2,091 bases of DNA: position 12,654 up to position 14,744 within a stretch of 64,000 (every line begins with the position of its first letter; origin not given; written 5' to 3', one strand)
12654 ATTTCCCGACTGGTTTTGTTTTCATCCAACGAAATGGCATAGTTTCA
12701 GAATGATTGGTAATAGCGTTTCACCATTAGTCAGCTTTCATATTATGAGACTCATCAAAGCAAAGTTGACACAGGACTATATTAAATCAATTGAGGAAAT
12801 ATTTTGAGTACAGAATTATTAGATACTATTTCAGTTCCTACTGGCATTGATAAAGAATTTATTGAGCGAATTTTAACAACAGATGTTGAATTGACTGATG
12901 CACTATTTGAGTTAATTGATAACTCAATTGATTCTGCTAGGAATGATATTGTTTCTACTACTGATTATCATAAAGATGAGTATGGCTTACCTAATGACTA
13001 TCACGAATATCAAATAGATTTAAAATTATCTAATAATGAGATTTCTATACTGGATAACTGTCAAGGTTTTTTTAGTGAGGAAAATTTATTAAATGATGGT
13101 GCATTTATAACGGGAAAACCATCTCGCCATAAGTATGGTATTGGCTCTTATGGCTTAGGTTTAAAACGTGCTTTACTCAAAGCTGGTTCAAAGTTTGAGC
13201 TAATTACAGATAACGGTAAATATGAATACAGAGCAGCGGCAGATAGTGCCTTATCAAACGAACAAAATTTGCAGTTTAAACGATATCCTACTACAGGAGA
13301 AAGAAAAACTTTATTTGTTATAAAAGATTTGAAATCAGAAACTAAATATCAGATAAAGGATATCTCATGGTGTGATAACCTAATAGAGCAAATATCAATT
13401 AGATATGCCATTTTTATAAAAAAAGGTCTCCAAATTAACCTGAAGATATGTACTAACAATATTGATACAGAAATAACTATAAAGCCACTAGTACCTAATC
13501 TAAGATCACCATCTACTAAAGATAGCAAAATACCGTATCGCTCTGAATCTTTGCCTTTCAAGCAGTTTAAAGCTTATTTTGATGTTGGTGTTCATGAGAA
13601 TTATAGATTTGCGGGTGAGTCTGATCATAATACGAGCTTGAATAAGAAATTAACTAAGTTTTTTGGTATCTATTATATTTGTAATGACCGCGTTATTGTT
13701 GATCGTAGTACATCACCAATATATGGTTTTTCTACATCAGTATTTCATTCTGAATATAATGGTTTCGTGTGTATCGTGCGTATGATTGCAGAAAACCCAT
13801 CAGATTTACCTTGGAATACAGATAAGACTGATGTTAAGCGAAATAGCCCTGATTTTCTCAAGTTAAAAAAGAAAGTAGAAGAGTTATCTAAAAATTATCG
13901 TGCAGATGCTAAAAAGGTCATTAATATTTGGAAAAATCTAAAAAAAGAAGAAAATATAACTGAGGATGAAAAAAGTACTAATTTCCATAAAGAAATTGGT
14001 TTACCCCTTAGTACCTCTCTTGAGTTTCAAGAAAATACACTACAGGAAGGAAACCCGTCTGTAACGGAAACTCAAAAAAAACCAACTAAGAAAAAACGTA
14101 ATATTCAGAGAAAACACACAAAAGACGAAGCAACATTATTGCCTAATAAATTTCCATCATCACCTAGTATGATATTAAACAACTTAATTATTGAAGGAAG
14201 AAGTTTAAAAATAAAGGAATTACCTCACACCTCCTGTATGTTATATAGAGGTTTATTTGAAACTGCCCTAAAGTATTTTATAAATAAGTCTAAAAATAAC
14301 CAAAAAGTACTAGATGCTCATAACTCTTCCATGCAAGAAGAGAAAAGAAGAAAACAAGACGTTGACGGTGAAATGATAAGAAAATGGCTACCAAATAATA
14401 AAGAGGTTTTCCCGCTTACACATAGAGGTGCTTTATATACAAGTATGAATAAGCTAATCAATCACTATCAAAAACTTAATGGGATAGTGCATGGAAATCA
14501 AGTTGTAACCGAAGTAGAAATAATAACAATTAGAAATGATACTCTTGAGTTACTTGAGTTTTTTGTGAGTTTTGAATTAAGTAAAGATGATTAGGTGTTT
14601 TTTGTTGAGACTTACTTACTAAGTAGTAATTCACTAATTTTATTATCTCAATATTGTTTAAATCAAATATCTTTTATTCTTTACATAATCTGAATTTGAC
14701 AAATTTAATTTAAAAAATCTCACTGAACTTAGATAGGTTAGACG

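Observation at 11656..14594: AT-rich two-gene island pairing a Dcm-type C5-methyltransferase with a GHKL (MutL/MORC-like) ATPase: candidate uncharacterised defence or restriction module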

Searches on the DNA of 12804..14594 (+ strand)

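Call 56: search_dna_similar(query=L004:6848-9869:+, collection=ecoli_genomes, mode=distant, max_rows=15)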
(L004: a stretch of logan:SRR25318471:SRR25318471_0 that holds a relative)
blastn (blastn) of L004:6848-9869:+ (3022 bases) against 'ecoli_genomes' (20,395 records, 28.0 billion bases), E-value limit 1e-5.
Records with a match: 209; places in all: 209; records where one place covers at least 80% of the query: 0.
Genomes with a match: 209 of 5426; with a place that covers at least 80% of the query: 0. Places per genome that has any: lowest 1, median 1, highest 1. On chromosomes: 209 places; on plasmids: 0.
Best place of each record, by identity: 60-80% 209.
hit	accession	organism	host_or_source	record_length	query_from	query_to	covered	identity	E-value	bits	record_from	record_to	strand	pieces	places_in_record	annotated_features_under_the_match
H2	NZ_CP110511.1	Escherichia coli strain ws5-3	natural water sources close by farm or ...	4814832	20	1064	35%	66.9%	2e-73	288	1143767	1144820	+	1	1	DNA cytosine methyltransferase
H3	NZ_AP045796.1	Escherichia coli strain 23CRST029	Homo sapiens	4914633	20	1064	35%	66.9%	2e-73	288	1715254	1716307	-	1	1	DNA cytosine methyltransferase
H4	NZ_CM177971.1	Escherichia coli strain B25FEP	Gallus gallus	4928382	20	1064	35%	66.9%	2e-73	288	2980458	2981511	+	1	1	DNA cytosine methyltransferase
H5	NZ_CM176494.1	Escherichia coli strain Eco_24-2013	canine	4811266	20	1064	35%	66.9%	2e-73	288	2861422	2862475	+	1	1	DNA cytosine methyltransferase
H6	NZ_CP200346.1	Escherichia coli strain EC36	aquaculture water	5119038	22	1077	35%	66.0%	6e-60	242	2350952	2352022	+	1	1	DNA cytosine methyltransferase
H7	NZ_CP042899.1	Escherichia coli strain CFSAN061763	missing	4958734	22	1077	35%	65.8%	3e-58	238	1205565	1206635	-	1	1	DNA cytosine methyltransferase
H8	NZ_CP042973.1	Escherichia coli strain CFSAN061768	missing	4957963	22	1077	35%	65.8%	3e-58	238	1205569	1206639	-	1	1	DNA cytosine methyltransferase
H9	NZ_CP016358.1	Escherichia coli strain K-15KW01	Homo sapiens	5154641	22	1077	35%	65.8%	3e-58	238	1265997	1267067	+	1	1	DNA cytosine methyltransferase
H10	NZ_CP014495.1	Escherichia coli strain SaT040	Homo sapiens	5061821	22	1077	35%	65.8%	3e-58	238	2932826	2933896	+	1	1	DNA cytosine methyltransferase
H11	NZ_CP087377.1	Escherichia coli strain RIVM_C019217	Homo sapiens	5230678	22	1077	35%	65.8%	3e-58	238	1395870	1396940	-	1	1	DNA cytosine methyltransferase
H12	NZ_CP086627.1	Escherichia coli strain RIVM_C036569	Homo sapiens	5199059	22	1077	35%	65.8%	3e-58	238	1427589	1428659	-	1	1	DNA cytosine methyltransferase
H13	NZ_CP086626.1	Escherichia coli strain RIVM_C037134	Homo sapiens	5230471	22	1077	35%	65.8%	3e-58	238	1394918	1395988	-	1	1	DNA cytosine methyltransferase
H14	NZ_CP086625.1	Escherichia coli strain RIVM_C037166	Homo sapiens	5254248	22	1077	35%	65.8%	3e-58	238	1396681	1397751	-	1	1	DNA cytosine methyltransferase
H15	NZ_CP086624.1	Escherichia coli strain RIVM_C037791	Homo sapiens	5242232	22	1077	35%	65.8%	3e-58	238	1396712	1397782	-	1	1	DNA cytosine methyltransferase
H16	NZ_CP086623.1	Escherichia coli strain RIVM_C037794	Homo sapiens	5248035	22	1077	35%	65.8%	3e-58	238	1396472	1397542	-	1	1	DNA cytosine methyltransferase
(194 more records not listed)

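Call 57: get_annotated_region(hit=H2, flank=6000)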
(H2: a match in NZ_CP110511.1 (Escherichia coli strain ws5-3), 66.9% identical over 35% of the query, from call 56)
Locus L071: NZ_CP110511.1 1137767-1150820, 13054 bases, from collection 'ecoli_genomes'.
description: Escherichia coli strain ws5-3 chromosome, complete genome
organism: Escherichia coli strain ws5-3 (NCBI taxid 562)
replicon: chromosome; assembly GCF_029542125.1
host: -; source: natural water sources close by farm or community; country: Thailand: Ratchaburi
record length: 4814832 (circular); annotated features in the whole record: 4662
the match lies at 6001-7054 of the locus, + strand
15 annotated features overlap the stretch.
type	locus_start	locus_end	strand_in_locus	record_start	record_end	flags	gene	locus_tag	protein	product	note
CDS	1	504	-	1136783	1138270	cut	yeeO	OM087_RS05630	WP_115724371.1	toxic metabolite efflux MATE transporter YeeO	-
tRNA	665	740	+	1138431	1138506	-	-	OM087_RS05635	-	tRNA-Asn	-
CDS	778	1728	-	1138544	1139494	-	cbl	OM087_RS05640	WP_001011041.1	HTH-type transcriptional regulator Cbl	-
CDS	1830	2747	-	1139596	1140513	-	nac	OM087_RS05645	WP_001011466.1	nitrogen assimilation transcriptional regulator NAC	-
tRNA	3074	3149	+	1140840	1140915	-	-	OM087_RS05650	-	tRNA-Asn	-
CDS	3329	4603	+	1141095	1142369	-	-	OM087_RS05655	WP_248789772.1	tyrosine-type recombinase/integrase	-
CDS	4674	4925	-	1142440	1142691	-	-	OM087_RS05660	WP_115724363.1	hypothetical protein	-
CDS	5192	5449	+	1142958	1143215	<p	-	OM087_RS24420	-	integrase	incomplete; partial in the middle of a contig; missing N-terminus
CDS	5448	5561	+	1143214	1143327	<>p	-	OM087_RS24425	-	tyrosine-type recombinase/integrase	internal stop; incomplete; partial in the middle of a contig; missing N-terminus and C-terminus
CDS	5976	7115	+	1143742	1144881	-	-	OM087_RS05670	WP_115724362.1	DNA cytosine methyltransferase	-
CDS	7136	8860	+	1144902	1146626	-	-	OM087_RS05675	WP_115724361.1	ATP-binding protein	-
CDS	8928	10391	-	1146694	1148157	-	pilV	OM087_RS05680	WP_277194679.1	shufflon system plasmid conjugative transfer pilus tip adhesin PilV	-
CDS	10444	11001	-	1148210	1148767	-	bfpA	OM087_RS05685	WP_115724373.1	type IV pilus major subunit protein BfpA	-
CDS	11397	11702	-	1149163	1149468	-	-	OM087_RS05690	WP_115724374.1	conjugal transfer protein TraD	-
CDS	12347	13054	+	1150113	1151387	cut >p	mobQ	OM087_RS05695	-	MobQ family relaxase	incomplete; partial in the middle of a contig; missing C-terminus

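Call 58: get_annotated_region(hit=H6, flank=6000)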
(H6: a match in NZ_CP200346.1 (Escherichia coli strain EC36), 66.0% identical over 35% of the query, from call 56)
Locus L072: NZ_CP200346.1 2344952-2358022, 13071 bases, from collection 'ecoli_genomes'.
description: Escherichia coli strain EC36 chromosome, complete genome
organism: Escherichia coli strain EC36 (NCBI taxid 562)
replicon: chromosome; assembly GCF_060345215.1
host: -; source: aquaculture water; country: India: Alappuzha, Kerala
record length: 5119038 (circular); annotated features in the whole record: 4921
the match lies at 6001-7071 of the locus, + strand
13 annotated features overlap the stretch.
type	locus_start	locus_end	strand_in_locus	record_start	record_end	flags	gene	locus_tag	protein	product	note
CDS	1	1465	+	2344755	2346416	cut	recN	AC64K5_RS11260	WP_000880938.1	DNA repair protein RecN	-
CDS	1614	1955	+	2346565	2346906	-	bamE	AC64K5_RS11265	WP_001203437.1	outer membrane protein assembly factor BamE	-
CDS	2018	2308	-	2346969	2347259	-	yfjF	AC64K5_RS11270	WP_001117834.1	RnfH family protein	-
CDS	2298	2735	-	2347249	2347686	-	ratA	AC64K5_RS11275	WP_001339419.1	type II toxin-antitoxin system toxin RatA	-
CDS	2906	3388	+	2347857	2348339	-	smpB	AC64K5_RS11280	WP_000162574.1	SsrA-binding protein SmpB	-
tmRNA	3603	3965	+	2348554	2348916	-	ssrA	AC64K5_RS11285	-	transfer-messenger RNA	-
CDS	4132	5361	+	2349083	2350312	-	-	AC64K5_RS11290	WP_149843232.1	integrase domain-containing protein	-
CDS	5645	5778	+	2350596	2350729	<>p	-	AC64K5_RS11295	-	tyrosine-type recombinase/integrase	frameshifted; incomplete; partial in the middle of a contig; missing N-terminus and C-terminus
CDS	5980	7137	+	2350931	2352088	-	-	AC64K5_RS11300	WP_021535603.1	DNA cytosine methyltransferase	-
CDS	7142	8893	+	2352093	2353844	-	-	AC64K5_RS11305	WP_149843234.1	ATP-binding protein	-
CDS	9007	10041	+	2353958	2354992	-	-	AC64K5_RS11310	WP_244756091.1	hypothetical protein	-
CDS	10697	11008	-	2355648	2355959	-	-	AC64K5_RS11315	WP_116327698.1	conjugal transfer protein TraD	-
CDS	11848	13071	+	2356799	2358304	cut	mobQ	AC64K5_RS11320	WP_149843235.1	MobQ family relaxase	-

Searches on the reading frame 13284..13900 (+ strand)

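Call 9: search_protein_families(library=pfam, proteins=[window:13284-13900:+], max_evalue=10)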
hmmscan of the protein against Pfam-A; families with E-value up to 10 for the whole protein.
window:13284-13900:+ (205 aa): 0 families

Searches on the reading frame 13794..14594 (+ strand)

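Call 9: search_protein_families(library=pfam, proteins=[window:13794-14594:+], max_evalue=10)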
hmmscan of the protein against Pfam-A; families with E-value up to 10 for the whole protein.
window:13794-14594:+ (266 aa): 3 families
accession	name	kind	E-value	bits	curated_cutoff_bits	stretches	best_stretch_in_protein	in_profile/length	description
PF03217.20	SlpA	-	0.096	13.3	23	1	24-61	7-43/63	Surface layer protein A domain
PF11005.13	DUF2844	-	0.12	12.8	22.4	1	167-226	13-72/130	Protein of unknown function (DUF2844)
PF21134.2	T4_UVSX_C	-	0.2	12.3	27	1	31-55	37-61/65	Bacteriophage T4, Recombination and repair protein, C-terminal domain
